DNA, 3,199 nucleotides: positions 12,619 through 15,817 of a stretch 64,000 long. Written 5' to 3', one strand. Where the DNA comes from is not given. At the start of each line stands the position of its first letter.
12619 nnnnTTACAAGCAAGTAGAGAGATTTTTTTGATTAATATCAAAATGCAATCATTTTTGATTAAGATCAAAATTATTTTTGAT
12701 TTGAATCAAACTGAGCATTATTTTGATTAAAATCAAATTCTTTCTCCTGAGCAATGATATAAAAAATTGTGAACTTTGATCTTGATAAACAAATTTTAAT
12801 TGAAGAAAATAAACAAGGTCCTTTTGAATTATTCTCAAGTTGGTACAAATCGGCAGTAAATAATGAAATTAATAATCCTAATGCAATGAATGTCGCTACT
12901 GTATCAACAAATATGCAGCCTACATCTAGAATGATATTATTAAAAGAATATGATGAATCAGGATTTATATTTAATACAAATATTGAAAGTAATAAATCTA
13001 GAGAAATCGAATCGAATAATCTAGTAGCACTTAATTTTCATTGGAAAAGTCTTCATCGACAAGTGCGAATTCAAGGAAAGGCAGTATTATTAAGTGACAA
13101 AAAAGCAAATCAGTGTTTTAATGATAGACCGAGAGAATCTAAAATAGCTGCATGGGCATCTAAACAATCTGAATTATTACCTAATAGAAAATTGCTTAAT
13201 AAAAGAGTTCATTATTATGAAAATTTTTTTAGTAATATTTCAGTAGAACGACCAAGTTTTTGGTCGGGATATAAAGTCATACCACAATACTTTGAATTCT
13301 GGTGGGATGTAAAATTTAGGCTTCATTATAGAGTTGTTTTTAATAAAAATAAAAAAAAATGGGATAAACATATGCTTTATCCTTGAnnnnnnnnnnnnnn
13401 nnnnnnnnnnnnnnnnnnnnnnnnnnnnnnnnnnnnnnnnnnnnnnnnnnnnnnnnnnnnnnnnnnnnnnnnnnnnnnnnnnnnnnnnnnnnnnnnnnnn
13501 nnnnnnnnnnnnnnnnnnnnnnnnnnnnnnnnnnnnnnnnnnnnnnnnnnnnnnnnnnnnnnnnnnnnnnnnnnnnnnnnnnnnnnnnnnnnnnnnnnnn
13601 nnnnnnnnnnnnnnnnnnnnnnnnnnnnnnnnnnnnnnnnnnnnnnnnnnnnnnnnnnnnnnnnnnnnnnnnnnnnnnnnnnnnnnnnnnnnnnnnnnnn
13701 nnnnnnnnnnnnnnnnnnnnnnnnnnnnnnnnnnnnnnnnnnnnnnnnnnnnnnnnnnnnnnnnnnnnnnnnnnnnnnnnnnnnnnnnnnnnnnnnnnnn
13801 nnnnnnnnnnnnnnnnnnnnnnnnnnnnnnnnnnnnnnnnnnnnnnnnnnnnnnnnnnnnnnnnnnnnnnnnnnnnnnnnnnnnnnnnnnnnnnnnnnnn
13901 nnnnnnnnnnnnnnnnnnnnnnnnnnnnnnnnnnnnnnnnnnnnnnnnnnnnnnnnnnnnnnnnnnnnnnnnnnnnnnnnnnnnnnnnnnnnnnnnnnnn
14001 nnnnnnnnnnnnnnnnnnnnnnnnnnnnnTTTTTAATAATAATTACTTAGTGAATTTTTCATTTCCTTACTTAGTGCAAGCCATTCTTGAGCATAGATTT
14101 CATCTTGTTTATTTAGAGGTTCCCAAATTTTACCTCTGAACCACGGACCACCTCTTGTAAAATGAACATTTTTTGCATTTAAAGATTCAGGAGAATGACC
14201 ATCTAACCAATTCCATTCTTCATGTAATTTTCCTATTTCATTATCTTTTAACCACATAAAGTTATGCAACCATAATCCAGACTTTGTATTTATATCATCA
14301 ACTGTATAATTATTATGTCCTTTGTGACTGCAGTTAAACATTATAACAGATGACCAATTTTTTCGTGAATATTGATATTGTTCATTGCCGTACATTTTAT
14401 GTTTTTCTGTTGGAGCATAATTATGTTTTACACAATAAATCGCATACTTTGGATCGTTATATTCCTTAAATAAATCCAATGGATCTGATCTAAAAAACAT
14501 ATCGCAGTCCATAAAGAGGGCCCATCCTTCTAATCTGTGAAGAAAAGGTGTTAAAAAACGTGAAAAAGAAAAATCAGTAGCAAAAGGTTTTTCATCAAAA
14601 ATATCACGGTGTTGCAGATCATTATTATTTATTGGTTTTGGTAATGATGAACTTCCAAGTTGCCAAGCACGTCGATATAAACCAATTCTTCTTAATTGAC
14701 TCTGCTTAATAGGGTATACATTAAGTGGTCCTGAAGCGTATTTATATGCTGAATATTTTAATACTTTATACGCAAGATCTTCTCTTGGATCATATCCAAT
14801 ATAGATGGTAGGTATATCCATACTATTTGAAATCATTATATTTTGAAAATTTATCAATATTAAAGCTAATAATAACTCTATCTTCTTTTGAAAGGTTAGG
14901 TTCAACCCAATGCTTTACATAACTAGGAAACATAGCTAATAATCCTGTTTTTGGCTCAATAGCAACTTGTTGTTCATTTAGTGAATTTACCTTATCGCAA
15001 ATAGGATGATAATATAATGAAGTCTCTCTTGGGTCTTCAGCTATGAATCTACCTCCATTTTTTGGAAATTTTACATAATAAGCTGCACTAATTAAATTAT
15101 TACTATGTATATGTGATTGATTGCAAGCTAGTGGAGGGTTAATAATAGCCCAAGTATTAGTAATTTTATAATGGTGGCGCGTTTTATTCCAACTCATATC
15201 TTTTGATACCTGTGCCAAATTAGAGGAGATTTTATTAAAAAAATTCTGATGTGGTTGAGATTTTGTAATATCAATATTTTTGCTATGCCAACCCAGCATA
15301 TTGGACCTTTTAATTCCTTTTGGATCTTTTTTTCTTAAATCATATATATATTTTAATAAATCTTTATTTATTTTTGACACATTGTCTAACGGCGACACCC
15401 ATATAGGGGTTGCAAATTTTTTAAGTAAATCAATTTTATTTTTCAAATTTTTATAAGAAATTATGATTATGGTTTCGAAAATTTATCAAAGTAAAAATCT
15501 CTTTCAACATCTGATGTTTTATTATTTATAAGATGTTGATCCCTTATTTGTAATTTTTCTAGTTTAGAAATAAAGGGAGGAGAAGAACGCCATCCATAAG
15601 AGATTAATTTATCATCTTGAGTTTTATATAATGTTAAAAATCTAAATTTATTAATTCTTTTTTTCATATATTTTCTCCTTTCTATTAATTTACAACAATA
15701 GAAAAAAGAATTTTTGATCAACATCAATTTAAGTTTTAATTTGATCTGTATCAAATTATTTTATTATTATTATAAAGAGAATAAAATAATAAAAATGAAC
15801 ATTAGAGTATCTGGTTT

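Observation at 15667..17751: Box-to-start-codon geometry suggests leaderless mRNAs for most genes in the island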

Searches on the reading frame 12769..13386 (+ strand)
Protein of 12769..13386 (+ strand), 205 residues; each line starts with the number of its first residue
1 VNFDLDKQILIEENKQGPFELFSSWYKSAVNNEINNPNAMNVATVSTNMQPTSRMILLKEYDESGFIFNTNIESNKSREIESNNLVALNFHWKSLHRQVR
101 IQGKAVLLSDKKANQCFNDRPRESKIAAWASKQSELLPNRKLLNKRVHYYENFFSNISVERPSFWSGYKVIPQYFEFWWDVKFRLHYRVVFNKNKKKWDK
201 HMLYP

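Call 5: search_protein_families(library=pfam, proteins=[window:12769-13386:+], max_evalue=0.01)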
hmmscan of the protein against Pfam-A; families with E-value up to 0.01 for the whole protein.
window:12769-13386:+ (205 aa): 4 families
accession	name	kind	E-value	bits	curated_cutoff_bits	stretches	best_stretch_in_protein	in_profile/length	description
PF01243.27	PNPOx_N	-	1.2e-21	77.8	28.1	1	29-150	4-116/120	Pyridoxamine 5'-phosphate oxidase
PF10590.14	PNP_phzG_C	-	8.1e-13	48.5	27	1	165-205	1-42/42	Pyridoxine 5'-phosphate oxidase C-terminal dimerisation region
PF12766.13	Pyridox_oxase_2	-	8.6e-09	36.3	26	1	28-108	10-99/100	Pyridoxamine 5'-phosphate oxidase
PF16242.11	Pyrid_ox_like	-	0.0027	17.6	28.8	1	42-112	18-89/149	Pyridoxamine 5'-phosphate oxidase like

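Call 35: find_homologous_proteins(query=window:12769-13386:+)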
Query window:12769-13386:+ (205 aa): 256 proteins with E <= 0.001 among 343 candidates; the best 120 are listed.
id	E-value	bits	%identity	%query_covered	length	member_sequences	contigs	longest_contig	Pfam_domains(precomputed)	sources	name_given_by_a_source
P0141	6.7e-134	462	100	100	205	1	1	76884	PF10590.15,PF01243.28,PF12766.14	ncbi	-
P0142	1.1e-130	451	98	100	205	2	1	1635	PF10590.15,PF01243.28,PF12766.14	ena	-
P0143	7.4e-129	445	97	100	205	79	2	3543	PF10590.15,PF01243.28,PF12766.14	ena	-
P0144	5.8e-100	351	77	97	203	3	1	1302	PF10590.15,PF01243.28,PF12766.14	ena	-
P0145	5.4e-99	348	74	100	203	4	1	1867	PF10590.15,PF01243.28,PF12766.14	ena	-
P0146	8.7e-95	334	73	98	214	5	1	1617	PF10590.15,PF01243.28,PF12766.14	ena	-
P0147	1.1e-93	331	71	98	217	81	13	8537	PF10590.15,PF01243.28,PF12766.14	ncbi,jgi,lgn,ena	jgi:pyridoxamine 5'-phosphate oxidase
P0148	7.9e-92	324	70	98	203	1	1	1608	PF10590.15,PF01243.28,PF12766.14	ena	-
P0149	3.8e-91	322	70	98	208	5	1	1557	PF10590.15,PF01243.28,PF12766.14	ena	-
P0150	4.0e-87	309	67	98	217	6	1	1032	PF10590.15,PF01243.28,PF12766.14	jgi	-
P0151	4.6e-82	293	64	96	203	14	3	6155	PF10590.15,PF01243.28,PF12766.14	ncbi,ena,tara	tara:strand:+ start:301 stop:912 length:612 start_codon:yes stop_codon:yes gene_type:complete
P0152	1.5e-81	291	76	82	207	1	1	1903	PF01243.28,PF12766.14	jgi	-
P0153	2.1e-80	287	64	96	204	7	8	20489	PF10590.15,PF01243.28,PF12766.14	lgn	-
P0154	3.9e-76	273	61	100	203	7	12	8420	PF10590.15,PF01243.28,PF12766.14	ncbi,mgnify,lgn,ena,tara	mgnify:FL=1|tara:strand:- start:1759 stop:2370 length:612 start_codon:yes stop_codon:yes gene_type:c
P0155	1.2e-75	272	61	96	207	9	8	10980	PF10590.15,PF01243.28,PF12766.14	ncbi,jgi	jgi:pyridoxamine 5'-phosphate oxidase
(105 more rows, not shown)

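Call 47: search_protein_families(library=ncbifam, proteins=[window:12769-13386:+])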
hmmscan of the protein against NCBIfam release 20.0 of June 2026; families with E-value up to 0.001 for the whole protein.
window:12769-13386:+ (205 aa): 4 families
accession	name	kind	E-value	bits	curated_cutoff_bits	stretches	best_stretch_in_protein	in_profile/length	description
NF004231.0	PRK05679.1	subfamily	9.7e-71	237.6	129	1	12-205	20-213/213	pyridoxal 5'-phosphate synthase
TIGR00558.3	pdxH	equivalog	1.2e-66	224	180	1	18-205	2-190/190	pyridoxamine 5'-phosphate oxidase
NF038138.1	phena_PhzG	equivalog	2.3e-39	135.3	270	1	16-205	18-206/206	phenazine biosynthesis FMN-dependent oxidase PhzG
TIGR04026.2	PPOX_FMN_cyano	equivalog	3.5e-05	23.8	220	1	40-119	24-105/191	Npun_F5749 family FMN-dependent PPOX-type flavoprotein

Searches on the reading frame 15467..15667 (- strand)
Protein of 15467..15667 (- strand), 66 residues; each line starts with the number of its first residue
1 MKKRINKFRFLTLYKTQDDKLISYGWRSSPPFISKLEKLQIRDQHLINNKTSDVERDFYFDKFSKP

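Call 5: search_protein_families(library=pfam, proteins=[window:15467-15667:-], max_evalue=0.01)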
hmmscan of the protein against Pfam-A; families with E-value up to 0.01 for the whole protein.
window:15467-15667:- (66 aa): 0 families
